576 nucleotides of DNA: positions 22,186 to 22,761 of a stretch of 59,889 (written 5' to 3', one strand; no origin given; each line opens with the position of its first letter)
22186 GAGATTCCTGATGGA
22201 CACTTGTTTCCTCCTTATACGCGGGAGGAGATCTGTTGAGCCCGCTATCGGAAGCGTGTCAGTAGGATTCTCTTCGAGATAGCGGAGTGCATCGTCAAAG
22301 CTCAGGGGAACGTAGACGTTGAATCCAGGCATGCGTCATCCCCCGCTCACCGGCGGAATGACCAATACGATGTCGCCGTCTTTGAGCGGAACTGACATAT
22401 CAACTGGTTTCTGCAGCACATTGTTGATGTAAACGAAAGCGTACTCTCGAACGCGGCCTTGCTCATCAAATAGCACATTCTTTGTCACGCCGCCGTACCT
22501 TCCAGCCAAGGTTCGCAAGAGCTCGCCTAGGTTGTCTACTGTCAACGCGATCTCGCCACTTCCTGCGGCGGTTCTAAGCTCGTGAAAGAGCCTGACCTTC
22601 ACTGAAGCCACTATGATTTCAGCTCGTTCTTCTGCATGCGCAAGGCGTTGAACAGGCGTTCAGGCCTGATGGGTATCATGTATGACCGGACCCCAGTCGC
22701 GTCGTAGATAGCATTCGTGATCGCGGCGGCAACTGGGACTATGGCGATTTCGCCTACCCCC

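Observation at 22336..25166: Ubiquitin-like (MoaD/ThiS/SAMP-type) genes translationally coupled inside both molybdenum-hydroxylase subunit sets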

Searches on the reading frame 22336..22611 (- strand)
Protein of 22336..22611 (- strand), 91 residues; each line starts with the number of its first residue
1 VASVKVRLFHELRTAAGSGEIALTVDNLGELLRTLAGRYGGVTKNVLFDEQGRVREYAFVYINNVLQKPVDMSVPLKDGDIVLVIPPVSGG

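Call 4: search_protein_families(library=pfam, proteins=[window:22336-22611:-], max_evalue=0.01)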
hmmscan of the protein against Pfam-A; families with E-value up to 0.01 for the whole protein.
window:22336-22611:- (91 aa): 1 family
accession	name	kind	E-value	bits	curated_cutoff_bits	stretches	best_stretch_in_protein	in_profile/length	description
PF02597.26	ThiS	-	1.4e-09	38.8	22.5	1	6-91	1-76/76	ThiS family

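Call 5: search_protein_families(library=ncbifam, proteins=[window:22336-22611:-], max_evalue=0.01)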
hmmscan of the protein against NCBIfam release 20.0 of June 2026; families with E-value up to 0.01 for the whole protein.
window:22336-22611:- (91 aa): 4 families
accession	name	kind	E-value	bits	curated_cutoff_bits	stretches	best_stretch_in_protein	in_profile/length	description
TIGR01687.1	moaD_arch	subfamily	4.4e-14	52.7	49.5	1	4-91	1-88/88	MoaD family protein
NF041918.1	SAMP1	equivalog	1.2e-10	41.8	60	1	4-91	1-91/91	ubiquitin-like small modifier protein 1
TIGR01682.1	moaD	equivalog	1.5e-05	25.8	66.15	1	4-91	1-80/80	molybdopterin converting factor subunit 1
NF008347.0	PRK11130.1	equivalog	0.0086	16.6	94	0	64-91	54-81/81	molybdopterin synthase sulfur carrier subunit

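Call 12: find_homologous_proteins(query=window:22336-22611:-, max_evalue=0.001)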
Query window:22336-22611:- (91 aa): 123 proteins with E <= 0.001 among 138 candidates; the best 120 are listed.
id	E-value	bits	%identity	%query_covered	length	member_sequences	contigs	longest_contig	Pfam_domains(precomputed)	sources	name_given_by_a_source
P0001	2.1e-51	189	100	100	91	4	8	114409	PF02597.27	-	-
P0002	1.4e-44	168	84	100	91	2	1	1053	PF02597.27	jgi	jgi:MoaD family protein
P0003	9.1e-43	162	84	97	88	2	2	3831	PF02597.27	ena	-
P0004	1.2e-42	161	82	100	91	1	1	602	PF02597.27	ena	-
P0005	1.6e-42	161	80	100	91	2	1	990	PF02597.27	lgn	-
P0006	4.5e-42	160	80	100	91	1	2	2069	PF02597.27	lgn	-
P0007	4.7e-42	159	81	100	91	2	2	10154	PF02597.27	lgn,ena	-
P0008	9.9e-42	158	82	100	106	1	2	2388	PF02597.27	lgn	-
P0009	1.7e-41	158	81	100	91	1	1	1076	PF02597.27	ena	-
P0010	3.2e-41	157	80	100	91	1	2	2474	PF02597.27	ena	-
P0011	6.2e-41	156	82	100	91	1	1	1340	PF02597.27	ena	-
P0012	6.6e-41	156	82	98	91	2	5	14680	PF02597.27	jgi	-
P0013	7.6e-41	156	79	100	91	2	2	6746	PF02597.27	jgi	-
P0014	8.3e-41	155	81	100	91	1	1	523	PF02597.27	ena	-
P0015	8.3e-41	155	79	100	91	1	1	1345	PF02597.27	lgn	-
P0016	8.5e-41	155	82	100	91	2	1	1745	PF02597.27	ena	-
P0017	8.7e-41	155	80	100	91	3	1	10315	PF02597.27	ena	-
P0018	1.1e-40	155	81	100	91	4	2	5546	PF02597.27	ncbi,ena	-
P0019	1.2e-40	155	81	100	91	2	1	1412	PF02597.27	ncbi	-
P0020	1.2e-40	155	80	100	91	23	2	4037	PF02597.27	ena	-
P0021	1.7e-40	155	79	100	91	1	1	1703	PF02597.27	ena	-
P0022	1.7e-40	154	82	98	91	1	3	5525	PF02597.27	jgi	-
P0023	2.8e-40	154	80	100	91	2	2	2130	PF02597.27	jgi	-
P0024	4.4e-40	153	78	100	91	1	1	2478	PF02597.27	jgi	-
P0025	6.2e-40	153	80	100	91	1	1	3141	PF02597.27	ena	-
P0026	6.2e-40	153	80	100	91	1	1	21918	PF02597.27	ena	-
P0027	6.3e-40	153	79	100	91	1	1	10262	PF02597.27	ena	-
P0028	1.6e-39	151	80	100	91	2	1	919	PF02597.27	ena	-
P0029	2.3e-39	151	79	100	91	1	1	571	PF02597.27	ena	-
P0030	2.3e-39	151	80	100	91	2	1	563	PF02597.27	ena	-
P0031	2.6e-39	151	82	97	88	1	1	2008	PF02597.27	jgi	-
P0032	3.0e-39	151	75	100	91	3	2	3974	PF02597.27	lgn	-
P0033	4.1e-39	150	79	100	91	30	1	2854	PF02597.27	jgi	-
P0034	4.6e-39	150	78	100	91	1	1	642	PF02597.27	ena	-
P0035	5.1e-39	150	78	100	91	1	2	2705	PF02597.27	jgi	-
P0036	5.2e-39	150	77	100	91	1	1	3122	PF02597.27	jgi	-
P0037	5.4e-39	150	78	100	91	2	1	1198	PF02597.27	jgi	-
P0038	6.2e-39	150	79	100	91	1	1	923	PF02597.27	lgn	-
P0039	7.9e-39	149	78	100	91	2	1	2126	PF02597.27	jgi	-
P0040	1.2e-38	149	76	97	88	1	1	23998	PF02597.27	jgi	-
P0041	1.2e-38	149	77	100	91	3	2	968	PF02597.27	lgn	-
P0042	1.2e-38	149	77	100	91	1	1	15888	PF02597.27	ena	-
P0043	1.2e-38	149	78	100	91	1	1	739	PF02597.27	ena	-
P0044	1.3e-38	149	78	100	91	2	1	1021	PF02597.27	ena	-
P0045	1.6e-38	148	78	100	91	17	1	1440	PF02597.27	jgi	jgi:MoaD family protein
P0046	2.0e-38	148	77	100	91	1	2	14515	PF02597.27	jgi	jgi:MoaD family protein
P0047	2.2e-38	148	77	100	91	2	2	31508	PF02597.27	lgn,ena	-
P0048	2.3e-38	148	76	100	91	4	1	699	PF02597.27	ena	-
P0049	2.3e-38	148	76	100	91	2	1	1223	PF02597.27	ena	-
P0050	2.9e-38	147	76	100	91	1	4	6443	PF02597.27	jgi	-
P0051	3.0e-38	147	78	100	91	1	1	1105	PF02597.27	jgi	jgi:MoaD family protein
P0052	3.2e-38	147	78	100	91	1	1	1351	PF02597.27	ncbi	-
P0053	4.0e-38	147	75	100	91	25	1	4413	PF02597.27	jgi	jgi:molybdopterin synthase sulfur carrier subunit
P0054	4.0e-38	147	76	97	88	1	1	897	PF02597.27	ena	-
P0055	4.8e-38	147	77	100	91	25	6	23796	PF02597.27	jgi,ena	jgi:MoaD family protein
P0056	6.5e-38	146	76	100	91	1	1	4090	PF02597.27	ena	-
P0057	6.6e-38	146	78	100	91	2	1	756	PF02597.27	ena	-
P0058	9.9e-38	146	77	97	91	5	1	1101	PF02597.27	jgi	-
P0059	1.0e-37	146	75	100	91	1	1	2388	PF02597.27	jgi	jgi:molybdopterin synthase sulfur carrier subunit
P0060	1.0e-37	146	78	100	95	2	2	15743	PF02597.27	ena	-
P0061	1.1e-37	146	76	100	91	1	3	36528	PF02597.27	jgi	jgi:MoaD family protein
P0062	1.2e-37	145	77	100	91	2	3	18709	PF02597.27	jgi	jgi:MoaD family protein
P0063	1.2e-37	145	76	100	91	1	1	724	PF02597.27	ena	-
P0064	1.3e-37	145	77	97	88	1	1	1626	PF02597.27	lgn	-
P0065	1.3e-37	145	75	100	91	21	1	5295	PF02597.27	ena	-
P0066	1.4e-37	145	76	100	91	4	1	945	PF02597.27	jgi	-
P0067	1.9e-37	145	75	100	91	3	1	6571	PF02597.27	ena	-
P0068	1.9e-37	145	75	100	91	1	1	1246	PF02597.27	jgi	-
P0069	2.2e-37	145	76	100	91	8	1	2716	PF02597.27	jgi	-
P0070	2.5e-37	144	76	100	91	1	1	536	PF02597.27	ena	-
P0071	2.6e-37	144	74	100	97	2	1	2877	PF02597.27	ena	-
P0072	4.4e-37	144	75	100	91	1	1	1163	PF02597.27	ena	-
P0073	6.7e-37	143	74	100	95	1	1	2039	PF02597.27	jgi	jgi:MoaD family protein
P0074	8.4e-37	143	75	100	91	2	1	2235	PF02597.27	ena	-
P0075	8.6e-37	143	75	100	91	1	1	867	PF02597.27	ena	-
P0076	1.2e-36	142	74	100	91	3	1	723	PF02597.27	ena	-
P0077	1.2e-36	142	75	100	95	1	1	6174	PF02597.27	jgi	-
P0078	1.4e-36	142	77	97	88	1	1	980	PF02597.27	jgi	jgi:MoaD family protein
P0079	1.5e-36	142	73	100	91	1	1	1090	PF02597.27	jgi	jgi:MoaD family protein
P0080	2.2e-36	141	75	100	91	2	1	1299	PF02597.27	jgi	-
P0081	2.4e-36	141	74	100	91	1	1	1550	PF02597.27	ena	-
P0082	2.8e-36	141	73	100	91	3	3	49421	PF02597.27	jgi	jgi:MoaD family protein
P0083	3.8e-36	141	75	100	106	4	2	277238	PF02597.27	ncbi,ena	-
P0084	4.6e-36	140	73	100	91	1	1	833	PF02597.27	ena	-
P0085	8.8e-36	139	77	95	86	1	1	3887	PF02597.27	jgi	jgi:MoaD family protein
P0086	9.0e-36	139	73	100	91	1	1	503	PF02597.27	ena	-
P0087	1.1e-35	139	74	100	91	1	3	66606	PF02597.27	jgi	jgi:MoaD family protein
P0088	1.2e-35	139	73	100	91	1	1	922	PF02597.27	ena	-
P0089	1.2e-35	139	73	100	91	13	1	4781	PF02597.27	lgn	-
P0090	1.3e-35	139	75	100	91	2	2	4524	PF02597.27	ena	-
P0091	1.6e-35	139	71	100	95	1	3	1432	PF02597.27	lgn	-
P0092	2.4e-35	138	73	100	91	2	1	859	PF02597.27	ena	-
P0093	2.4e-35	138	73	100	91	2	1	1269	PF02597.27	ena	-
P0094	2.9e-35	138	71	100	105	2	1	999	PF02597.27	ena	-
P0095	4.4e-35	137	73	100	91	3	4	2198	PF02597.27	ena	-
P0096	4.8e-35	137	73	100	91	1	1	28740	PF02597.27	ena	-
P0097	5.2e-35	137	69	100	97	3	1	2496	PF02597.27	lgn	-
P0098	6.5e-35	137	71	100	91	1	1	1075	PF02597.27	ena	-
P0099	8.9e-35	136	71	100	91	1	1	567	PF02597.27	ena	-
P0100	1.9e-34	135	70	100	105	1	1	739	PF02597.27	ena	-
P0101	2.5e-34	135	69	100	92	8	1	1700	PF02597.27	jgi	jgi:MoaD family protein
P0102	2.9e-34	135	70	97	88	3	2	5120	PF02597.27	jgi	jgi:MoaD family protein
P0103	7.5e-34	133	69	97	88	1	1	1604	PF02597.27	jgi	jgi:MoaD family protein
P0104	7.7e-34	133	67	100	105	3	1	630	PF02597.27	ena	-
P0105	8.1e-34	133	68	100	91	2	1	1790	PF02597.27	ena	-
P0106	1.8e-33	132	68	100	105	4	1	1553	PF02597.27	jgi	-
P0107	5.7e-33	130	67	100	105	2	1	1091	PF02597.27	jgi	jgi:MoaD family protein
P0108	1.4e-32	129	68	97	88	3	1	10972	PF02597.27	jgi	jgi:MoaD family protein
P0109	2.2e-31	125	65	100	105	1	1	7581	PF02597.27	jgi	jgi:MoaD family protein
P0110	3.3e-31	125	67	100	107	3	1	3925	PF02597.27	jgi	jgi:MoaD family protein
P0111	7.8e-31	124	67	95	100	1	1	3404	PF02597.27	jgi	jgi:MoaD family protein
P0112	2.1e-30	122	67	95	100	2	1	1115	PF02597.27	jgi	jgi:MoaD family protein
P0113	1.3e-26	110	74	76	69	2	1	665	PF02597.27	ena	-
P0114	9.3e-25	104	70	76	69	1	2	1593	PF02597.27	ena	-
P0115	1.3e-24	104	70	76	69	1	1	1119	PF02597.27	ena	-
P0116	1.7e-24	103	70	76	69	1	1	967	PF02597.27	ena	-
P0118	3.0e-24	103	70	76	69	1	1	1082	PF02597.27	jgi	-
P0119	3.4e-24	102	70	76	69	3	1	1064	PF02597.27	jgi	-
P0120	3.7e-24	102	68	76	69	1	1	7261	PF02597.27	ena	-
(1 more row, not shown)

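Call 13: find_encoding_contigs(protein=P0083, flank=10000, max_places=3)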
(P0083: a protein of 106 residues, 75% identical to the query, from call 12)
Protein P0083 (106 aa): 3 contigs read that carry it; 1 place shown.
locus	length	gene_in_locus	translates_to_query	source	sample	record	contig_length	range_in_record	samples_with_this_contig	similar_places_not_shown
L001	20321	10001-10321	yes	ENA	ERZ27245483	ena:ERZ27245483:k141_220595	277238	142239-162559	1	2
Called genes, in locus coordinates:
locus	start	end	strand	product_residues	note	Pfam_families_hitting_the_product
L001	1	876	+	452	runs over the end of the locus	PF00202:Aminotran_3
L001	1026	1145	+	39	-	-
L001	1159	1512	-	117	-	-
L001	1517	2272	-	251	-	PF21473:OB_Ssb-like (weak)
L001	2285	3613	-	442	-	PF00270:DEAD, PF04851:ResIII (weak), PF00271:Helicase_C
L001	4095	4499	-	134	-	PF01243:PNPOx_N, PF12900:Pyridox_ox_2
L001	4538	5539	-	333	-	PF00296:Bac_luciferase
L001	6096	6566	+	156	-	PF00111:Fer2, PF13085:Fer2_3 (weak), PF01799:Fer2_2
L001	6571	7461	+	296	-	PF00941:FAD_binding_5, PF03450:CO_deh_flav_C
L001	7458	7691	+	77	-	PF02597:ThiS (weak)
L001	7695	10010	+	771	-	PF01315:Ald_Xan_dh_C, PF02738:MoCoBD_1, PF20256:MoCoBD_2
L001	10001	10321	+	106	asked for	PF02597:ThiS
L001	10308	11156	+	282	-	PF00941:FAD_binding_5, PF03450:CO_deh_flav_C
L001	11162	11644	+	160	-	PF00111:Fer2 (weak), PF01799:Fer2_2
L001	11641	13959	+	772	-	PF01315:Ald_Xan_dh_C, PF02738:MoCoBD_1, PF20256:MoCoBD_2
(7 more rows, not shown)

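Call 14: find_encoding_contigs(protein=P0087, flank=10000, max_places=3)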
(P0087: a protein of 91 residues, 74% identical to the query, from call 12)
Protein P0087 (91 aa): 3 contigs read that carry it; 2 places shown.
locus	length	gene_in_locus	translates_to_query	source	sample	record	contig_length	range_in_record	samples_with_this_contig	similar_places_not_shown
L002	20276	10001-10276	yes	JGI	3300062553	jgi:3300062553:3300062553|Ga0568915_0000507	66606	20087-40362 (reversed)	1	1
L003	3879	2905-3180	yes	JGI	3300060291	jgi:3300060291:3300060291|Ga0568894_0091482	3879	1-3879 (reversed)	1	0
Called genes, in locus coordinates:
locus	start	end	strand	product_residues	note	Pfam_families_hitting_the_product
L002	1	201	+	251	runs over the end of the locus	PF00106:adh_short, PF01370:Epimerase (faint), PF08659:KR, PF13561:adh_short_C2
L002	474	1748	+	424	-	-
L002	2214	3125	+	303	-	PF00701:DHDPS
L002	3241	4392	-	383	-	PF02746:MR_MLE_N, PF13378:MR_MLE_C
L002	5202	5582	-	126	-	PF26941:DUF8292 (weak)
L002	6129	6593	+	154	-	PF00111:Fer2, PF13085:Fer2_3 (weak), PF01799:Fer2_2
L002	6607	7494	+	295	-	PF00941:FAD_binding_5, PF03450:CO_deh_flav_C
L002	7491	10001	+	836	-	PF02597:ThiS (weak), PF01315:Ald_Xan_dh_C, PF02738:MoCoBD_1, PF20256:MoCoBD_2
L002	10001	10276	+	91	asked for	PF02597:ThiS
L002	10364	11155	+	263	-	PF00941:FAD_binding_5, PF03450:CO_deh_flav_C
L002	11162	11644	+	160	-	PF00111:Fer2, PF01799:Fer2_2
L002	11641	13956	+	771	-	PF01315:Ald_Xan_dh_C, PF02738:MoCoBD_1, PF20256:MoCoBD_2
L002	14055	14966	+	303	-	PF02007:MtrH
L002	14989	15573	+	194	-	-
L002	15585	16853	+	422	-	PF07690:MFS_1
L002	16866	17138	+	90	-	PF06961:DUF1294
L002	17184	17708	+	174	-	PF00132:Hexapep (weak), PF25084:LbH_EIF2B (weak), PF25087:GMPPB_C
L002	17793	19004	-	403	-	PF00364:Biotin_lipoyl, PF25917:BSH_RND (weak), PF25984:BSH_YknX (faint), PF25997:BSH_YhbJ, PF02817:E3_binding, PF00198:2-oxoacid_dh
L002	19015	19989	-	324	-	PF02779:Transket_pyr, PF02780:Transketolase_C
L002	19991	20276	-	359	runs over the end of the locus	PF00676:E1_dh, PF00456:Transketolase_N (weak), PF02775:TPP_enzyme_C (faint), PF13292:DXP_synthase_N (weak)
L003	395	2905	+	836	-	PF02597:ThiS (weak), PF01315:Ald_Xan_dh_C, PF02738:MoCoBD_1, PF20256:MoCoBD_2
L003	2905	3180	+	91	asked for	PF02597:ThiS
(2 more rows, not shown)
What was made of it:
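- On Cleavable MoaD fusion proteins (MoaX type): The partner is the XDH-family large subunit (call 14).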

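Call 25: find_related_loci(query=A1, collection=genome_contigs, flank=10000)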
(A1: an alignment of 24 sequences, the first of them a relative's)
Query A1 (91 aa) in genome_contigs; peptide patterns used: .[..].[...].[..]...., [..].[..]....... (x = any residue, [..] = any of these).
47 stretches matched a pattern; 9 encode a relative of the query (tblastn E <= 1e-3); 9 distinct loci.
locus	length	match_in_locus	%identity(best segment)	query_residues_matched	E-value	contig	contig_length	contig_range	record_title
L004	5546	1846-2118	80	1-91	2e-47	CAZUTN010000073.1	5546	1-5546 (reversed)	MAG TPA_asm: uncultured Candidatus Bathyarchaeia archaeon isolate binchicken_co252_10 genome assembly, contig: NODE_1745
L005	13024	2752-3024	74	1-91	6e-44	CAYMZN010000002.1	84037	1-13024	MAG TPA_asm: uncultured Candidatus Bathyarchaeia archaeon isolate SRP231805_co3_314 genome assembly, contig: NODE_48_len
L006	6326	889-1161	75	1-91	9e-44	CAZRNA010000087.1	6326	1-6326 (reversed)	MAG TPA_asm: uncultured Candidatus Bathyarchaeia archaeon isolate SRP098346_co1_365 genome assembly, contig: NODE_17681_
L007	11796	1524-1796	73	1-91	4e-43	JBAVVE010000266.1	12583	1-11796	MAG: Candidatus Bathyarchaeia archaeon isolate MFD01647_ilm_asm_bin14 k127_158779, whole genome shotgun sequence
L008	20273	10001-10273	74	1-91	1e-42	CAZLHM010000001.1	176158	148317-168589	MAG TPA_asm: uncultured Candidatus Bathyarchaeia archaeon isolate SRP231805_co2_24 genome assembly, contig: NODE_3_lengt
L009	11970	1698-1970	71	1-91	1e-41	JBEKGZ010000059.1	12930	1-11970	MAG: Candidatus Bathyarchaeia archaeon isolate SPRUCE 265 SPRUCE_265_59, whole genome shotgun sequence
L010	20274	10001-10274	71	1-91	5e-34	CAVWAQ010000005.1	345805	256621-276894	MAG: Candidatus Bathyarchaeota archaeon isolate MFD03726.bin.3.157 genome assembly, contig: contig_54598, whole genome s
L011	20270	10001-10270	31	4-91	4e-6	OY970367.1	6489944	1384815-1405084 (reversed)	MAG: uncultured Planctomycetota bacterium isolate MFD04580.bin.c.2 genome assembly, chromosome: 1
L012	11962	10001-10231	30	3-91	5e-6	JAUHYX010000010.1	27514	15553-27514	MAG: bacterium isolate 3_bin.89 NODE_2221_length_27514_cov_0.883375, whole genome shotgun sequence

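Call 27: search_solved_structures(query=A1, max_evalue=1, show_alignments=2)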
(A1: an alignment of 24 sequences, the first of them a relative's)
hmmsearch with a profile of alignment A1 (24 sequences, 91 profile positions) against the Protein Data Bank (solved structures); distinct sequences matched with E-value up to 1: 18.
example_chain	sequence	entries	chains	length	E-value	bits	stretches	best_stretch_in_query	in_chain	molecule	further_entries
2l52_A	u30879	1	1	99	2.1e-09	40.6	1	1-91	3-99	METHANOSARCINA ACETIVORANS SAMP1 HOMOLOG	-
2g1e_A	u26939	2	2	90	9.5e-06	28.9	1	4-91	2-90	hypothetical protein Ta0895 | Putative uncharacterized protein Ta0895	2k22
2m19_A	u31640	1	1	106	9.8e-06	28.9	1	4-91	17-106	Molybdopterin converting factor subunit 1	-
1vjk_A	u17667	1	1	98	2.2e-05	27.7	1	3-91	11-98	molybdopterin converting factor, subunit 1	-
3dwg_C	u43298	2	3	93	0.00021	24.6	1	7-91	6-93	9.5 kDa culture filtrate antigen cfp10A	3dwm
3rpf_C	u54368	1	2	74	0.00098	22.5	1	46-91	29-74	Molybdopterin converting factor, subunit 1 (MoaD)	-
4n6e_B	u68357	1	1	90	0.0018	21.6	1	4-91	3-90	ThiS/MoaD family protein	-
1v8c_A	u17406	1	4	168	0.0022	21.3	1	5-91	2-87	MoaD related protein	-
6jbz_B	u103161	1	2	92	0.0057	20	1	3-91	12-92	MoaD/ThiS family protein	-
2k9x_A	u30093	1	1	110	0.022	18.2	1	21-91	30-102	Uncharacterized protein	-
1nvi_D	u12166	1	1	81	0.045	17.1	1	4-91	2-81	Molybdopterin converting factor subunit 1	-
1fm0_D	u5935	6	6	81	0.079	16.3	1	4-91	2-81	MOLYBDOPTERIN CONVERTING FACTOR, SUBUNIT 1 | MOLYBDOPTERIN [MPT] CONVERTING FACTOR, SUBUNIT 1 | Molybdopterin-converting factor subunit 1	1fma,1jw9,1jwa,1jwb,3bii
4hro_A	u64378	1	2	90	0.13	15.7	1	4-91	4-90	Small archaeal modifier protein 1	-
3po0_A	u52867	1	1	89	0.14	15.6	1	4-91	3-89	Small archaeal modifier protein 1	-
2q5w_D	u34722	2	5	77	0.34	14.3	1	43-91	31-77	Molybdopterin converting factor, subunit 1 | Molybdopterin synthase small subunit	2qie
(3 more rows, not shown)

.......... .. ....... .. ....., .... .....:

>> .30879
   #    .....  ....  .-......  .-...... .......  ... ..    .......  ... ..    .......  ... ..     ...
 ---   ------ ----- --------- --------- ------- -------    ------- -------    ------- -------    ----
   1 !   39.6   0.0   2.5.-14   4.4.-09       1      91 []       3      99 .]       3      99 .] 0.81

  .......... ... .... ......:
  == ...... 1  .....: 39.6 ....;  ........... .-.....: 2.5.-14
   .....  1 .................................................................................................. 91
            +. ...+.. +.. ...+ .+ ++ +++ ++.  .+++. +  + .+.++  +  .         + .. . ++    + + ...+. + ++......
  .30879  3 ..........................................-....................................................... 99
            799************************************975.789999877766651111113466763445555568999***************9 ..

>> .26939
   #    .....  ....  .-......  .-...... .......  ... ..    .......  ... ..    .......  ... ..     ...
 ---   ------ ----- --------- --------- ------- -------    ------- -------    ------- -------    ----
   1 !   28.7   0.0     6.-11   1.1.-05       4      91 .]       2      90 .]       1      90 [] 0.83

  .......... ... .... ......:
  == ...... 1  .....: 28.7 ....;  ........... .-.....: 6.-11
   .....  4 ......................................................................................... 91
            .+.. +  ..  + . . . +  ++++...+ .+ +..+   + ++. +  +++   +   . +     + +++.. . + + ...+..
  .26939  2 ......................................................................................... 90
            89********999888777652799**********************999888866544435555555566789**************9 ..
